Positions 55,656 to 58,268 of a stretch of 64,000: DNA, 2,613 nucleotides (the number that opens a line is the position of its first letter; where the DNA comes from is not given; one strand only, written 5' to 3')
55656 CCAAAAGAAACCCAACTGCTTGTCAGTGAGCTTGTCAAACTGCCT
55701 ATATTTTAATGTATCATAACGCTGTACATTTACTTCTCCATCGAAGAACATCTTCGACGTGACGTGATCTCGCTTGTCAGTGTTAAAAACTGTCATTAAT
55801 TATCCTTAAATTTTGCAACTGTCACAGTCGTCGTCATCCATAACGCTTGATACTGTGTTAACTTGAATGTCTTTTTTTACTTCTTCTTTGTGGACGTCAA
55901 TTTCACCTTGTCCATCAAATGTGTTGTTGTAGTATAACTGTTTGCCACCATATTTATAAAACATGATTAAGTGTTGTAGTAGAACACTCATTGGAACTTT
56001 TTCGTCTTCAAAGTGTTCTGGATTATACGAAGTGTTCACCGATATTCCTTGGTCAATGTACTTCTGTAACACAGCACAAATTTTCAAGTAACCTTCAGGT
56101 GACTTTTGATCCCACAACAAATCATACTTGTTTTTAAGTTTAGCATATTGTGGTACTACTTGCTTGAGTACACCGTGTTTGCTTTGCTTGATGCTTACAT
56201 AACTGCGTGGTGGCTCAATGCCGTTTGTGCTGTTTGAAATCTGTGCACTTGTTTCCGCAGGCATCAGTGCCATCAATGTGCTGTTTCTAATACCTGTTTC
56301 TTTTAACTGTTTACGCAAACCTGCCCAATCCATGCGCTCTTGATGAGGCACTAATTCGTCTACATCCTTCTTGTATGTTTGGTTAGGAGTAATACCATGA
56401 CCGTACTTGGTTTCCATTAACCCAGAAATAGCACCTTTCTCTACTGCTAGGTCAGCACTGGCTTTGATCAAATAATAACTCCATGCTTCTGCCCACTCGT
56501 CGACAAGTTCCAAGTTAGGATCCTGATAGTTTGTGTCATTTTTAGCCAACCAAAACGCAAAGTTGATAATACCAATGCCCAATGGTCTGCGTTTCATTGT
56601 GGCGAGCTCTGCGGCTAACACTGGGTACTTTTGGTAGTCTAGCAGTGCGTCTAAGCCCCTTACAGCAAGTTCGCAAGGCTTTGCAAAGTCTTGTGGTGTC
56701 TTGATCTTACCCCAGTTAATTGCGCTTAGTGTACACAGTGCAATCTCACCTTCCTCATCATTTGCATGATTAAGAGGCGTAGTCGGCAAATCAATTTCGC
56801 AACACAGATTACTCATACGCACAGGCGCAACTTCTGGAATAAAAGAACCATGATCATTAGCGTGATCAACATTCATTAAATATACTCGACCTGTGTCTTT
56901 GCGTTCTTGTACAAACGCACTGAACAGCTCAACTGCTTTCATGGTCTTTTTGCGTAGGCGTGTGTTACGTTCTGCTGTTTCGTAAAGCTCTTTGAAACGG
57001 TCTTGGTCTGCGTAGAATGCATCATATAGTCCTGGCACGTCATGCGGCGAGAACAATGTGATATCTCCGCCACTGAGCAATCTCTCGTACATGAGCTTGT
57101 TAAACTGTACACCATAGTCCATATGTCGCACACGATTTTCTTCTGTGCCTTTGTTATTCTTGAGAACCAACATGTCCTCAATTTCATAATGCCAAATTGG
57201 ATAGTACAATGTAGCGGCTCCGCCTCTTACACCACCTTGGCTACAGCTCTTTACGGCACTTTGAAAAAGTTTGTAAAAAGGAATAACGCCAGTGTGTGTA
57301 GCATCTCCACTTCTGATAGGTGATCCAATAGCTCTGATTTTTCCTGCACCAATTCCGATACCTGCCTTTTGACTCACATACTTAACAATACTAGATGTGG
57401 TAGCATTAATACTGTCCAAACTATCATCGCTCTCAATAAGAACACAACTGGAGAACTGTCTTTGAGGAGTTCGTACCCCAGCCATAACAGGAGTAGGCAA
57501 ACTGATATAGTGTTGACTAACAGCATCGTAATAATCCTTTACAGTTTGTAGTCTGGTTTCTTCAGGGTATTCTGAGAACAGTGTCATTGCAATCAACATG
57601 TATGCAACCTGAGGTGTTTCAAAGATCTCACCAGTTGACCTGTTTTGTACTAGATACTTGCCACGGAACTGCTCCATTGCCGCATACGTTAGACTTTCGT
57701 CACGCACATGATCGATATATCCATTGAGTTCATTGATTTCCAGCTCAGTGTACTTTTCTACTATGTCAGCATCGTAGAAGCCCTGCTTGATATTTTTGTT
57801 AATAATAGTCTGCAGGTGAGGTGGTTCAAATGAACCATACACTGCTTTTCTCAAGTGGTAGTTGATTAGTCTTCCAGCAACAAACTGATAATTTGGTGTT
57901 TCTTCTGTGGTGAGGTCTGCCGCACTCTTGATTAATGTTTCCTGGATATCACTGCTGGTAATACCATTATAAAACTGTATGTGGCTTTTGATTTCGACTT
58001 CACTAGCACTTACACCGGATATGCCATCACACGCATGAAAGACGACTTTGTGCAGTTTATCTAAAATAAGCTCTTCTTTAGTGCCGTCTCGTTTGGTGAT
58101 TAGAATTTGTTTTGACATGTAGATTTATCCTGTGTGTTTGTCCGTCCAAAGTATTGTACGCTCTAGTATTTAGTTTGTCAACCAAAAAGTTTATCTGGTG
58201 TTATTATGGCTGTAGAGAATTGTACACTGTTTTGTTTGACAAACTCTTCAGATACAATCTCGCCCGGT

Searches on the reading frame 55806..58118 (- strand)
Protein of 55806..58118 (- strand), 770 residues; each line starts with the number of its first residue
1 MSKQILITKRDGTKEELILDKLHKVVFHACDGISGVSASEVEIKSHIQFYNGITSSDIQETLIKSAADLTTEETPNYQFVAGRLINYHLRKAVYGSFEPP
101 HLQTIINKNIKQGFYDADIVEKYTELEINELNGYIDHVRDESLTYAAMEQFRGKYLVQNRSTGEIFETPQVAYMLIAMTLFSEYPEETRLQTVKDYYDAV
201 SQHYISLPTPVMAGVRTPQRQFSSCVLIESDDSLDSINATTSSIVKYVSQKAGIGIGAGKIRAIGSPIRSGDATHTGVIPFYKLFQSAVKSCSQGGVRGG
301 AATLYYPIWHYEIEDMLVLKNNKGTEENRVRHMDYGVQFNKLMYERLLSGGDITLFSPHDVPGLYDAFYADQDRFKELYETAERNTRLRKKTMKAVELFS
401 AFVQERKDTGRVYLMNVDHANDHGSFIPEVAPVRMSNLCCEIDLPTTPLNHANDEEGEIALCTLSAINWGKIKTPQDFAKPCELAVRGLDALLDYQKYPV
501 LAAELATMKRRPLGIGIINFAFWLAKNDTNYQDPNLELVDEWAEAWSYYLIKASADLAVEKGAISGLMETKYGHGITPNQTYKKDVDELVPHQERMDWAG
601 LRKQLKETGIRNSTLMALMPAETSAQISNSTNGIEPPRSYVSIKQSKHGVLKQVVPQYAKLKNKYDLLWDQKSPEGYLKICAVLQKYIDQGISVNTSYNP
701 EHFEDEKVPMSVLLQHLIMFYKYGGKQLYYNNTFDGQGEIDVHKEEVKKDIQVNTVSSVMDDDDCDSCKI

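Call 16: search_protein_families(library=phrogs, proteins=[window:55806-58118:-], max_evalue=0.001)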
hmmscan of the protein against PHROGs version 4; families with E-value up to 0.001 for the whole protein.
window:55806-58118:- (770 aa): 8 families
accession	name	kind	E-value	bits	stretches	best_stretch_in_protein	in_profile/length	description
phrog_84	-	DNA, RNA and nucleotide metabolism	0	1051.6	1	2-769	60-795/975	ribonucleoside-diphosphate reductase large subunit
phrog_3987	-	DNA, RNA and nucleotide metabolism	4.1e-182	607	1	4-471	3-462/467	ribonucleotide reductase large subunit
phrog_3844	-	moron, auxiliary metabolic gene and host takeover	3.8e-143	478.7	1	307-770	1-451/451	NrdA-like aerobic NDP reductase large subunit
phrog_36555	-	DNA, RNA and nucleotide metabolism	2.4e-63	214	1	596-770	1-172/172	ribonucleotide reductase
phrog_6132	-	DNA, RNA and nucleotide metabolism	6.4e-25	89.3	1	110-295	107-288/530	ribonucleotide reductase large subunit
phrog_22953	-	DNA, RNA and nucleotide metabolism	4.5e-23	83.3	1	258-439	4-201/201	ribonucleotide reductase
phrog_30939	-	DNA, RNA and nucleotide metabolism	3.2e-08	32.9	0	194-319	470-593/977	ribonucleotide reductase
phrog_12229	-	DNA, RNA and nucleotide metabolism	8.2e-08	32.1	1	167-304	24-157/577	ribonucleotide reductase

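Call 17: search_protein_families(library=pfam, proteins=[window:55806-58118:-], max_evalue=0.001)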
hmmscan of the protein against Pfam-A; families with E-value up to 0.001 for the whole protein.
window:55806-58118:- (770 aa): 3 families
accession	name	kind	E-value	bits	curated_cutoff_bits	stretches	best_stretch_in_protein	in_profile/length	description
PF02867.20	Ribonuc_red_lgC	-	1.8e-121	406.8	23.9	1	223-730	1-522/523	Ribonucleotide reductase, barrel domain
PF00317.26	Ribonuc_red_lgN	-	3e-16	59.7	28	1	142-219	2-76/77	Ribonucleotide reductase, all-alpha domain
PF03477.21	ATP-cone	-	1e-09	39.2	25.8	1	6-91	2-87/88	ATP cone domain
